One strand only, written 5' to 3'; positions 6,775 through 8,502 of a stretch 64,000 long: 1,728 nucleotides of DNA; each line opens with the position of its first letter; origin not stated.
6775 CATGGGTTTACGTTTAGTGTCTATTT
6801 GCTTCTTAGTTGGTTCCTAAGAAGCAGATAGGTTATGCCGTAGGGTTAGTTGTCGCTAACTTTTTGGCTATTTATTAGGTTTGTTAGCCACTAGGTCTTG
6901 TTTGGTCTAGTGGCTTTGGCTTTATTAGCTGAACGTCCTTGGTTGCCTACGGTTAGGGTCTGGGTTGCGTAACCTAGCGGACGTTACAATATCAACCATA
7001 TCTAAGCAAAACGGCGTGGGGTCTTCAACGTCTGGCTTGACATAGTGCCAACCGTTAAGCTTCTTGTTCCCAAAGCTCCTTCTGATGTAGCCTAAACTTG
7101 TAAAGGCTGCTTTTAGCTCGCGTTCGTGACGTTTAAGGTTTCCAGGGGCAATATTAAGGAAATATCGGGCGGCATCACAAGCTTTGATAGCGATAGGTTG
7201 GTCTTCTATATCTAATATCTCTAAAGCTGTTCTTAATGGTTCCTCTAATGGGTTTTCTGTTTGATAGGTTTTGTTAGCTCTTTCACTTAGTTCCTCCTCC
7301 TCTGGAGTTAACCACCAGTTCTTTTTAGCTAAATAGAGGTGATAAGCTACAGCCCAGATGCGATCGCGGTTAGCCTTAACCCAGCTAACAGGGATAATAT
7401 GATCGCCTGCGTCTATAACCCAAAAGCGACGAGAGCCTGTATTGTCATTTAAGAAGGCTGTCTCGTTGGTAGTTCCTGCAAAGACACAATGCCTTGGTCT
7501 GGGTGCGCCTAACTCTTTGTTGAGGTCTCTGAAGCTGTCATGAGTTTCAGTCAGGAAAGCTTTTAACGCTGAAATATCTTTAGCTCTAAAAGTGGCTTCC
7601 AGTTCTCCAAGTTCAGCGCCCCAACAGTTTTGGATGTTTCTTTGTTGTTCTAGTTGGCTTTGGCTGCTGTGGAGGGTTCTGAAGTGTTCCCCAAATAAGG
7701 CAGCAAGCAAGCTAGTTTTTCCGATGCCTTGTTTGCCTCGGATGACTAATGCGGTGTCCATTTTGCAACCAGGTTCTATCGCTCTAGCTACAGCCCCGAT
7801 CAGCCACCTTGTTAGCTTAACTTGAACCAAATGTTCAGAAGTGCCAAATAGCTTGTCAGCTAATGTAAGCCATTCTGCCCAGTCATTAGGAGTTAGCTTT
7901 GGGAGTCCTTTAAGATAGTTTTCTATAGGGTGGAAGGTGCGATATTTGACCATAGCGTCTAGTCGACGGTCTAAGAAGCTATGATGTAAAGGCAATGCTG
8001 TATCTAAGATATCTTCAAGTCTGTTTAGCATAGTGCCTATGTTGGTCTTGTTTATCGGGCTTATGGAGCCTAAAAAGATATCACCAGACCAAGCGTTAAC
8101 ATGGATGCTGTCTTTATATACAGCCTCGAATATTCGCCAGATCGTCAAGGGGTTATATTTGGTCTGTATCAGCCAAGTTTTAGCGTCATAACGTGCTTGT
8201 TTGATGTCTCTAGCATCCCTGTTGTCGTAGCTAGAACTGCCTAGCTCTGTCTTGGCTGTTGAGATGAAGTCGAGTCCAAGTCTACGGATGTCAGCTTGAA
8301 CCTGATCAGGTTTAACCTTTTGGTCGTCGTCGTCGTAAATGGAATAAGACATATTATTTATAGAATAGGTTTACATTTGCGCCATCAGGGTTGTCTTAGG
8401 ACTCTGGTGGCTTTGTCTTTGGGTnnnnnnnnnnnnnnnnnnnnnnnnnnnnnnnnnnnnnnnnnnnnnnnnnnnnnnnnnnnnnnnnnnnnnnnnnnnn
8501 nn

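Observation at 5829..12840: Candidate phage-satellite / integrated-plasmid-like island (about 6.9 kb) in tRNA-Ala(CGC), bounded by a perfect 59-bp direct repeat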

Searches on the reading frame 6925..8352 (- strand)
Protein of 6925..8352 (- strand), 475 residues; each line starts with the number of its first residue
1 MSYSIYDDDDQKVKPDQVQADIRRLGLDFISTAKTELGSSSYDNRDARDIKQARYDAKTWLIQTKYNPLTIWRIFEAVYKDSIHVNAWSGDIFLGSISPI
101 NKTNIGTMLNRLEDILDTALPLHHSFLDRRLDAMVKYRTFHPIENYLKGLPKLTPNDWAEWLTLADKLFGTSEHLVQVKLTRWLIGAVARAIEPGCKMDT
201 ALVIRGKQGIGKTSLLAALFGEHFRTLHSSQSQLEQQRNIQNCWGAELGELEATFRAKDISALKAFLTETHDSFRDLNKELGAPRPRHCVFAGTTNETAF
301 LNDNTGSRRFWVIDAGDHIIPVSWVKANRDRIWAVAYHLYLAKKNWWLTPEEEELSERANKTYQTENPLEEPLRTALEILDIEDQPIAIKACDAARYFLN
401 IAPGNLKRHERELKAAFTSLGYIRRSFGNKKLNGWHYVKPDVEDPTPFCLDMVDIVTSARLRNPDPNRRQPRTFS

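Call 4: search_protein_families(library=pfam, proteins=[window:6925-8352:-], max_evalue=0.1)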
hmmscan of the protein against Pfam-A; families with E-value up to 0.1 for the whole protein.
window:6925-8352:- (475 aa): 5 families
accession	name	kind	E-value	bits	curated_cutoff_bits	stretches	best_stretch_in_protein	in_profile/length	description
PF05272.17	VapE-like_dom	-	6.3e-61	206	25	1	163-364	14-216/217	Virulence-associated protein E-like domain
PF19263.5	DUF5906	-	0.0004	21.4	27.6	1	205-309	2-114/114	Family of unknown function (DUF5906)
PF13191.12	AAA_16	-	0.019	15.9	32.6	1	187-224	11-49/167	AAA ATPase domain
PF00005.33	ABC_tran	-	0.087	13.9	25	0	196-224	8-36/137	ABC transporter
PF08477.19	Roc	-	0.091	13.4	27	0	202-261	2-64/119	Ras of Complex, Roc, domain of DAPkinase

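Call 5: search_protein_families(library=phrogs, proteins=[window:6925-8352:-], max_evalue=0.1)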
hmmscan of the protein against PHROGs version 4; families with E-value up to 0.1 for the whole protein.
window:6925-8352:- (475 aa): 9 families
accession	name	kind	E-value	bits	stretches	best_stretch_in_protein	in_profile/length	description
phrog_256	-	DNA, RNA and nucleotide metabolism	3.1e-58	199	1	112-385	435-709/798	DNA helicase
phrog_1313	-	DNA, RNA and nucleotide metabolism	1.7e-56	193.3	1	131-379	228-480/568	DNA helicase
phrog_36873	-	DNA, RNA and nucleotide metabolism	3.2e-46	158.6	1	137-374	487-721/1082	DNA helicase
phrog_2249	-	DNA, RNA and nucleotide metabolism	4.3e-44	152.4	1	136-426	470-759/802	DNA primase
phrog_15962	-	DNA, RNA and nucleotide metabolism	2.2e-30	106.6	1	127-372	476-729/835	DNA primase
phrog_16593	-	DNA, RNA and nucleotide metabolism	1.5e-15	57.7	1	185-336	545-697/823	DNA primase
phrog_4630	-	DNA, RNA and nucleotide metabolism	2.2e-05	24.3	1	187-313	229-363/581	DNA primase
phrog_1156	-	DNA, RNA and nucleotide metabolism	0.00029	20.5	1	155-322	519-691/855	DNA primase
phrog_1829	-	DNA, RNA and nucleotide metabolism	0.0025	17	1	157-315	467-626/772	DNA primase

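Call 12: find_related_loci(query=window:6925-8352:-, collection=genome_contigs, flank=10000)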
Query window:6925-8352:- (475 aa) in genome_contigs; peptide patterns used: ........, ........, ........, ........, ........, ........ (x = any residue, [..] = any of these).
314 stretches matched a pattern, but none encodes a relative of the query by tblastn (E <= 1e-3).

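Call 15: find_homologous_proteins(query=window:6925-8352:-)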
Query window:6925-8352:- (475 aa): 318 proteins with E <= 0.001 among 8000 candidates; the best 120 are listed.
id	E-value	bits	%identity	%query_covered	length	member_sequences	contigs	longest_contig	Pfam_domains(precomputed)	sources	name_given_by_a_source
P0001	0.0e+0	1107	100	100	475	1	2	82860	PF05272.18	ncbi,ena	-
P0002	3.6e-200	684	66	94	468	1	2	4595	PF05272.18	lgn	-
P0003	2.8e-173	595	58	94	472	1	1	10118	PF19263.6,PF05272.18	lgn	-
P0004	2.9e-172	592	59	94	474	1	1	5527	PF05272.18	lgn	-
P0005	5.1e-172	591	59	98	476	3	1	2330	PF05272.18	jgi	jgi:hypothetical protein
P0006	6.8e-165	567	71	74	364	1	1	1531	PF05272.18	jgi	jgi:predicted P-loop ATPase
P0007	6.7e-158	544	55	97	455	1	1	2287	PF05272.18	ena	-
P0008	4.2e-157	542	56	93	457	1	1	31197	PF05272.18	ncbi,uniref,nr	ncbi:hypothetical protein H6F90_21960 [Trichocoleus sp. FACHB-591]|uniref:virulence-associated E fam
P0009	5.3e-157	541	57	92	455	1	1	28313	PF05272.18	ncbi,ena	-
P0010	2.2e-139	483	67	68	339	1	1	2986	PF05272.18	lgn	-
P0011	4.0e-136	473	48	98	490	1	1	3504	PF05272.18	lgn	-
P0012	8.3e-136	472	60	74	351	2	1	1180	PF05272.18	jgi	jgi:predicted P-loop ATPase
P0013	3.3e-128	446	52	85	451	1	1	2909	PF05272.18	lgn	-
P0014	3.2e-117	410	53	75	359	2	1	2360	PF05272.18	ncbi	-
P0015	2.4e-116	407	49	84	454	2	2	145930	PF05272.18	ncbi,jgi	ncbi:MAG TPA: virulence-associated E family protein [Coleofasciculaceae cyanobacterium]|jgi:predicte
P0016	2.0e-115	404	48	88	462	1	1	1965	PF05272.18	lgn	-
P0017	9.4e-113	396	45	94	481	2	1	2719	PF19263.6,PF05272.18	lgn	-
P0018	7.6e-112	393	45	94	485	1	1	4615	PF05272.18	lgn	-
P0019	1.1e-109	385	44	94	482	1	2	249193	PF19263.6,PF05272.18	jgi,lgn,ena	jgi:hypothetical protein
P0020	7.8e-105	369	47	84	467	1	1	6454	PF05272.18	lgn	-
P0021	1.7e-99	352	57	61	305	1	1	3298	PF05272.18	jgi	jgi:predicted P-loop ATPase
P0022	3.5e-97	344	43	92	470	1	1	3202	PF05272.18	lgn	-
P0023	1.8e-96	342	42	90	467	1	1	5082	PF19263.6,PF05272.18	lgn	-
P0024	8.0e-95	336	44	84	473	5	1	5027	PF19263.6,PF05272.18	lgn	-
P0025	4.4e-94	334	46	80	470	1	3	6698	PF05272.18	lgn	-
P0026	2.3e-77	279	40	88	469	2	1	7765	PF05272.18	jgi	jgi:Virulence-associated protein E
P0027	4.2e-76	275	41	78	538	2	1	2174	PF05272.18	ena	-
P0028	6.1e-72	261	43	73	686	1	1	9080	PF19263.6,PF05272.18,PF16793.11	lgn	-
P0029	7.1e-71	257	38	91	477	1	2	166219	PF05272.18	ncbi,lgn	ncbi:MAG: VapE domain-containing protein [Cyanobacteria bacterium J06554_6]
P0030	3.8e-70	255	40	78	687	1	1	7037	PF19263.6,PF05272.18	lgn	-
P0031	1.3e-69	253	41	68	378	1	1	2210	PF05272.18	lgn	-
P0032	2.1e-62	229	37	70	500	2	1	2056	PF19263.6,PF05272.18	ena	-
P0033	5.7e-59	218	38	73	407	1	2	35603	PF05272.18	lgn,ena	-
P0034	3.2e-48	183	36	66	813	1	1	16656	PF05272.18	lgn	-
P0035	4.4e-47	179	38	58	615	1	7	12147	PF05272.18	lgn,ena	-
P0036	5.0e-46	175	39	55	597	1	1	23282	PF05272.18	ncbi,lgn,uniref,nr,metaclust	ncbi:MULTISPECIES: virulence-associated E family protein [Pseudanabaena]|uniref:Virulence-associated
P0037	6.2e-46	175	39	55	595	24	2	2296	PF05272.18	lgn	-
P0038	1.0e-45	174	38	55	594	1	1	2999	PF05272.18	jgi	jgi:predicted P-loop ATPase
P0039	1.6e-45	174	35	65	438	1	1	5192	PF19263.6,PF05272.18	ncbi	ncbi:MAG: VapE domain-containing protein [Pseudanabaena sp.]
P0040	1.7e-45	174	37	55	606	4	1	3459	PF05272.18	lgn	-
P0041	2.8e-45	173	38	54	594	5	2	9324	PF05272.18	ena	-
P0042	3.0e-45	173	36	56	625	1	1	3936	PF19263.6,PF05272.18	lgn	-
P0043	6.0e-45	172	41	46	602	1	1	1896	PF19263.6,PF05272.18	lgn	-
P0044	9.4e-45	171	30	76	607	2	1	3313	PF19263.6,PF05272.18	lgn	-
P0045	1.2e-44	171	33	66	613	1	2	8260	PF19263.6,PF05272.18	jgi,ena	jgi:predicted P-loop ATPase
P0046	1.9e-44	170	31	76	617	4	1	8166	PF19263.6,PF05272.18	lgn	-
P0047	3.1e-44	170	36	63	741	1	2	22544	PF05272.18,PF12965.14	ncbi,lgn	-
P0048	3.3e-44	169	36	63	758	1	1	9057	PF05272.18,PF12965.14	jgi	jgi:predicted P-loop ATPase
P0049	5.4e-44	169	32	84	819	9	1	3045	PF05272.18,PF12965.14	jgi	-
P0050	5.9e-44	169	36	62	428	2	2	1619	PF05272.18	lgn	-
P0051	2.8e-43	166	43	46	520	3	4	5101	PF05272.18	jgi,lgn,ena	-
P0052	2.9e-43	166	38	49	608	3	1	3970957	PF19263.6,PF05272.18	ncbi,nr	ncbi:hypothetical protein HCU40_16675 [Pseudanabaena biceps]|nr:hypothetical protein [Pseudanabaena 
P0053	3.9e-43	166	37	56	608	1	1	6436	PF19263.6,PF05272.18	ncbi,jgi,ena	jgi:predicted P-loop ATPase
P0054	5.9e-43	165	39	49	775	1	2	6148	PF05272.18,PF12965.14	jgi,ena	-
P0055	6.9e-43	165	35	56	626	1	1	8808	PF19263.6,PF05272.18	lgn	-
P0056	7.7e-43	165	41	46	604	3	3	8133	PF19263.6,PF05272.18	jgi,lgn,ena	-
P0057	1.5e-42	164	35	62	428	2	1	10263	PF05272.18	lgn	-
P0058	2.5e-42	163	32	71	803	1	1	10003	PF05272.18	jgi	jgi:predicted P-loop ATPase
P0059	3.4e-42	163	36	58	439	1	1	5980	PF19263.6,PF05272.18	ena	-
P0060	1.1e-41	161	37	54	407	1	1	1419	PF19263.6,PF05272.18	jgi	jgi:putative DNA primase/helicase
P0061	1.9e-41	160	31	77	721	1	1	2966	PF05272.18,PF09250.17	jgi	jgi:predicted P-loop ATPase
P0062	9.6e-41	158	37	53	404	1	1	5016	PF05272.18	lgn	-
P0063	1.0e-40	158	36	56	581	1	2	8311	PF05272.18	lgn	-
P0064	2.1e-40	157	30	77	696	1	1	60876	PF05272.18,PF09250.17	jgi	jgi:hypothetical protein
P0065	2.2e-40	157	30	79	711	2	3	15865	PF05272.18,PF09250.17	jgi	jgi:hypothetical protein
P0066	4.0e-40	156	40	44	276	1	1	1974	PF19263.6,PF05272.18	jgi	jgi:putative DNA primase/helicase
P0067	5.5e-40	156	34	64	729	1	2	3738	PF05272.18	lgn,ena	-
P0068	1.0e-39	155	37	51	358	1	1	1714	PF19263.6,PF05272.18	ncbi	-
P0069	1.2e-39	154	30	62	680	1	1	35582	PF05272.18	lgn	-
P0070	1.3e-39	154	33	62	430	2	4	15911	PF05272.18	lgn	-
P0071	3.3e-39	153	30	78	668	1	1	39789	PF05272.18,PF09250.17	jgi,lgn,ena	-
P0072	3.3e-39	153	34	64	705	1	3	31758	PF19263.6,PF05272.18,PF09250.17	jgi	jgi:hypothetical protein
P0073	3.4e-39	153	36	53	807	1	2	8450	PF05272.18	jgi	jgi:predicted P-loop ATPase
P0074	4.3e-39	153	36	51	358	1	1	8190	PF05272.18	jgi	-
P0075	4.4e-39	153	33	64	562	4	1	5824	PF05272.18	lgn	-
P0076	4.7e-39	152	34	64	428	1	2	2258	PF05272.18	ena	-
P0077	7.6e-39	152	33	74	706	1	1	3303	PF19263.6,PF05272.18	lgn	-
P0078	2.6e-38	150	40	44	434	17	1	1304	PF19263.6,PF05272.18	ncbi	ncbi:MAG: virulence-associated E family protein, partial [Dolichospermum sp.]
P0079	5.4e-38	149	33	64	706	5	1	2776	PF05272.18,PF09250.17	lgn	-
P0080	1.5e-37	148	38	48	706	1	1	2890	PF05272.18,PF09250.17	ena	-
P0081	2.0e-37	147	32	64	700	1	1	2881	PF05272.18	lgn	-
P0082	2.0e-37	147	35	54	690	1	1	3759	PF05272.18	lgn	-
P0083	2.2e-37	147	34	64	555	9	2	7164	PF05272.18,PF00772.27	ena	-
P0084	2.3e-37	147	40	43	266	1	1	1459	PF05272.18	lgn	-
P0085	2.4e-37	147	34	52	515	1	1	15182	PF05272.18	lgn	-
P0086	2.6e-37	147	33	65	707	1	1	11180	PF19263.6,PF05272.18,PF09250.17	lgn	-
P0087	2.7e-37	147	31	81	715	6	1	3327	PF05272.18,PF09250.17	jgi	jgi:hypothetical protein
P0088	5.9e-37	146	31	69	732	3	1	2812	PF19263.6,PF05272.18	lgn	-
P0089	1.1e-36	145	34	55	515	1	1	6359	PF05272.18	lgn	-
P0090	1.1e-36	145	31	77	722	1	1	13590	PF19263.6,PF05272.18,PF09250.17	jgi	jgi:hypothetical protein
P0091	2.6e-36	143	33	76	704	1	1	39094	PF05272.18,PF09250.17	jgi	jgi:hypothetical protein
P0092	2.9e-36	143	34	62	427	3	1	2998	PF19263.6,PF05272.18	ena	-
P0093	4.7e-36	143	36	56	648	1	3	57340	PF05272.18,PF12965.14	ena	-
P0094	1.0e-35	141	35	56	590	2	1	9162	PF05272.18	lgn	-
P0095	1.1e-35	141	37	51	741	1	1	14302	PF19263.6,PF05272.18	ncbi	-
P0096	3.1e-35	140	32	60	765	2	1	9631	PF05272.18,PF13362.13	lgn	-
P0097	3.1e-35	140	45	36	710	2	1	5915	PF05272.18,PF09250.17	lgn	-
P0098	4.5e-35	139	35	50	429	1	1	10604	PF05272.18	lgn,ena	-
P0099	5.4e-35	139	33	64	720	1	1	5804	PF19263.6,PF05272.18,PF09250.17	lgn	-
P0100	8.8e-35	138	32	65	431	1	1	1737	PF05272.18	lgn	-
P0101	1.0e-34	138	32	62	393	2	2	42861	PF05272.18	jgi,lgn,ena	jgi:putative DNA primase/helicase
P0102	1.2e-34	138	39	41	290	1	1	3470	PF19263.6,PF05272.18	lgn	-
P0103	1.9e-34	137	36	49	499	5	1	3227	PF05272.18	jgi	-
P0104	2.4e-34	137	27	77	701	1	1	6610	PF05272.18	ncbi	-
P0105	2.7e-34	137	32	63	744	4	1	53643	PF19263.6,PF05272.18,PF13362.13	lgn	-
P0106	3.1e-34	137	30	75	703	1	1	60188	PF05272.18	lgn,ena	-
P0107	3.1e-34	137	38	50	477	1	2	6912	PF05272.18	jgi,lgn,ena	-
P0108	7.1e-34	135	33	62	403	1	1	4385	PF05272.18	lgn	-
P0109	9.9e-34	135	30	70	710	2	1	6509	PF05272.18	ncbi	-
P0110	1.3e-33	135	34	59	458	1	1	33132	PF05272.18,PF13191.13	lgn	-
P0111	1.5e-33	134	31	75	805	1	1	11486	PF05272.18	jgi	jgi:hypothetical protein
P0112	2.3e-33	134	32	52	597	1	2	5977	PF05272.18,PF09250.17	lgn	-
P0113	2.9e-33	133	35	50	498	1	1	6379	PF05272.18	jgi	jgi:putative DNA primase/helicase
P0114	3.1e-33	133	36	55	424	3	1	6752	PF05272.18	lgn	-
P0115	8.6e-33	132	38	44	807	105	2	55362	PF19263.6,PF05272.18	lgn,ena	-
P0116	9.2e-33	132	36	49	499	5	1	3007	PF05272.18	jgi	jgi:predicted P-loop ATPase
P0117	1.2e-32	131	32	68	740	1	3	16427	PF05272.18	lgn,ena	-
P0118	1.4e-32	131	36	46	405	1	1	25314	PF05272.18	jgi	jgi:predicted P-loop ATPase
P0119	2.3e-32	130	36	45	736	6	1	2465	PF05272.18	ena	-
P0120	2.4e-32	130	32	71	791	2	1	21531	PF05272.18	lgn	-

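Call 17: find_related_loci(query=A1, collection=genome_contigs, flank=10000)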
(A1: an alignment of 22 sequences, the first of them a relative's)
Query A1 (475 aa) in genome_contigs; peptide patterns used: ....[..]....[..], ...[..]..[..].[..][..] (x = any residue, [..] = any of these).
117 stretches matched a pattern; 102 encode a relative of the query (tblastn E <= 1e-3); the best 80 are kept; 80 distinct loci.
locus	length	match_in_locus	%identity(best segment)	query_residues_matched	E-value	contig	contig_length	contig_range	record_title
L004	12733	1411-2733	57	22-464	1e-162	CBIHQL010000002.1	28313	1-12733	MAG TPA_asm: uncultured bacterium isolate SRR18156189_concoct_24 genome assembly, contig: ERZ27336846.192, whole genome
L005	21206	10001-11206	49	50-449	4e-119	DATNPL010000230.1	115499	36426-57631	MAG TPA_asm: Coleofasciculaceae cyanobacterium isolate SMAG_U16480 k141_13217, whole genome shotgun sequence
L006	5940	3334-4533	46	49-450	2e-111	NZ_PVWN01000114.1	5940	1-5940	Chlorogloea sp. CCALA 695 NODE_539_length_5940_cov_14.7433_ID_82327, whole genome shotgun sequence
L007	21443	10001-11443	31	38-459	6e-70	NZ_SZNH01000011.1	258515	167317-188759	Nostoc sp. PA-18-2419 strain JC1668 voucher PA182419 scaffold11.1, whole genome shotgun sequence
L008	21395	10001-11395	34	38-456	2e-68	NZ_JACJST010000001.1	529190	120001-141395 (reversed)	Anabaena lutea FACHB-196 contig1, whole genome shotgun sequence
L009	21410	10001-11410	30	38-445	1e-64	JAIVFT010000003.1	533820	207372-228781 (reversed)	Nostoc sp. CHAB 5824 NODE_3_length_533820_cov_53.596407, whole genome shotgun sequence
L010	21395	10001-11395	29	38-461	3e-60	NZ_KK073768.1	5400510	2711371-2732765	[Scytonema hofmanni] UTEX 2349 Tol9009DRAFT_TPD.8, whole genome shotgun sequence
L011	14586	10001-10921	37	129-435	1e-49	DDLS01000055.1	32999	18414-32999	MAG TPA_asm: Cyanobacteria bacterium UBA2566 UBA2566_contig_735, whole genome shotgun sequence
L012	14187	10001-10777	39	114-373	3e-48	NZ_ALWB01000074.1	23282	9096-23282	Pseudanabaena biceps PCC 7429 scaffold_00074, whole genome shotgun sequence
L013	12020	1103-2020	33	114-425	2e-48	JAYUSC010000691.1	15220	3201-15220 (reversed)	MAG: Pseudanabaena sp. isolate GL117_DN_concoct_61 GL117_DN_concoct_61_690, whole genome shotgun sequence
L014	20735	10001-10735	39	131-374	1e-47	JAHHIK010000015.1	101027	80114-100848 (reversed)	MAG: Tolypothrix carrinoi HA7290-LM1 JAESGF010000071.1, whole genome shotgun sequence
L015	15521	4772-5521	35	131-377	4e-46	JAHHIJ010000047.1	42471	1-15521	MAG: Tolypothrix brevis GSE-NOS-MK-07-07A scaffold_137_c1, whole genome shotgun sequence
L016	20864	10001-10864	34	131-422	5e-46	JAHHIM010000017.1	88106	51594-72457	MAG: Trichormus sp. ATA11-4-KO1 scaffold_34_c1, whole genome shotgun sequence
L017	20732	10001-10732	38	131-373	2e-45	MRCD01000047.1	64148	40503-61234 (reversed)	Calothrix sp. HK-06 NIES-2101_Scaffold_47, whole genome shotgun sequence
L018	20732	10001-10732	38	131-373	2e-45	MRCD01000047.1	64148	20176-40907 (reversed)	Calothrix sp. HK-06 NIES-2101_Scaffold_47, whole genome shotgun sequence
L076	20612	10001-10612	37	140-339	1e-25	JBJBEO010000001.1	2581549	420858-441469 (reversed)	MAG: Synechococcus sp. isolate CUG2134 NODE_1_length_2581549_cov_273.402532, whole genome shotgun sequence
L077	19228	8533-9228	32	139-369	3e-25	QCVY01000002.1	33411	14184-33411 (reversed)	Prochlorococcus sp. AG-686-P16 Ga0172083_102, whole genome shotgun sequence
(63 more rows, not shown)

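Call 31: predict_structure(alignment_id=A2)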
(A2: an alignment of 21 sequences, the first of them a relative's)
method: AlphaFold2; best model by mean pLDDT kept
length: 223 residues; sequences in the alignment: 21
mean_pLDDT: 82.0   pTM: 0.74
mean pLDDT of the five models: 82.0, 81.7, 80.7, 78.7, 77.1
residues with pLDDT >= 90: 87; 70-90: 96; 50-70: 23; < 50: 17
segments of 3 or more residues with pLDDT < 50: 4-12, 14-20
pLDDT, mean of each block of 10 residues (from residue 1): 45 45 81 94 91 87 90 74 64 75 73 84 94 94 89 84 94 91 92 72 95 95 82
secondary structure, 60 per line:
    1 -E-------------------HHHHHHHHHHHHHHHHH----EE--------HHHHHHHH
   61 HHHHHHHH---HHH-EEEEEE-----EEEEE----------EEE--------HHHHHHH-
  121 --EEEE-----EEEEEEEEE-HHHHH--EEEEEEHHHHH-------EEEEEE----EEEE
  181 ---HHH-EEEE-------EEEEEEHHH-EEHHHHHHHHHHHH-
elements in order: H22-38 H53-68 E76-81 E87-91 E102-104 H113-119 E123-126 E132-140 H142-146 E149-154 H155-159 E167-172 E177-180 E188-191 E199-204 H211-222

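Call 34: search_protein_families(library=pfam, proteins=[L010:9035-9220:+, L010:9606-9779:+, L010:9860-11407:+, L010:12015-12425:+, L010:13350-13982:-, L010:14066-14332:+, L010:14325-14801:+, L010:15120-15692:+, L010:13007-13210:+, L010:14859-15053:+], max_evalue=0.05)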
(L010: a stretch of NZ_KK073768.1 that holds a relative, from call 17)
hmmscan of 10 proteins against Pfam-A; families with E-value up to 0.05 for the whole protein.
L010:9035-9220:+ (61 aa): 5 families
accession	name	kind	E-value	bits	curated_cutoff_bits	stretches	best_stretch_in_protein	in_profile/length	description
PF21983.2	NikA-like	-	2.3e-06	28.1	27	1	9-46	3-40/72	Mobilization protein NikA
PF16777.11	RHH_7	-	0.00053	20.7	27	1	6-53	29-74/74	Transcriptional regulator, RHH-like, CopG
PF09386.16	ParD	-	0.0024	18.7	27.3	1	12-50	3-41/80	Antitoxin ParD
PF19807.5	DUF6290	-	0.0038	17.8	27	1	15-48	6-39/72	Family of unknown function (DUF6290)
PF08681.18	TacA1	-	0.011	16.1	21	1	13-47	2-36/80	Antitoxin TacA 1-like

L010:9606-9779:+ (57 aa): 2 families
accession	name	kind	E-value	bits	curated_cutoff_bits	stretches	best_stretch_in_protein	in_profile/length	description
PF21983.2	NikA-like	-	7.9e-11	42.4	27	1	11-55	3-47/72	Mobilization protein NikA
PF01402.27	RHH_1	-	0.0037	17.6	20.5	1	15-43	2-30/39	Ribbon-helix-helix protein, copG family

L010:9860-11407:+ (515 aa): 4 families
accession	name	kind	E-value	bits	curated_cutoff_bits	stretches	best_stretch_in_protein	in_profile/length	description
PF05272.17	VapE-like_dom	-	7.5e-66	222.1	25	1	197-400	12-216/217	Virulence-associated protein E-like domain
PF19263.5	DUF5906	-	2e-05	25.7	27.6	1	240-345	1-114/114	Family of unknown function (DUF5906)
PF13479.12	AAA_24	-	0.00082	19.7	27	1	236-290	3-58/195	AAA domain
PF00005.33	ABC_tran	-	0.0041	18.2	25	0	236-279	12-56/137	ABC transporter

L010:12015-12425:+ (136 aa): 0 families

L010:13350-13982:- (210 aa): 2 families
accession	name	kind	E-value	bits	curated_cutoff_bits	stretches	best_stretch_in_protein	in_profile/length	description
PF23128.1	YbjQ_4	-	0.017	15.9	27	0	80-143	10-68/95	YbjQ-like domain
PF18904.5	DUF5660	-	0.037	14.7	24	0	5-51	7-55/109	Domain of unknown function (DUF5660)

L010:14066-14332:+ (88 aa): 0 families

L010:14325-14801:+ (158 aa): 0 families

L010:15120-15692:+ (190 aa): 0 families

L010:13007-13210:+ (67 aa): 0 families

L010:14859-15053:+ (64 aa): 0 families
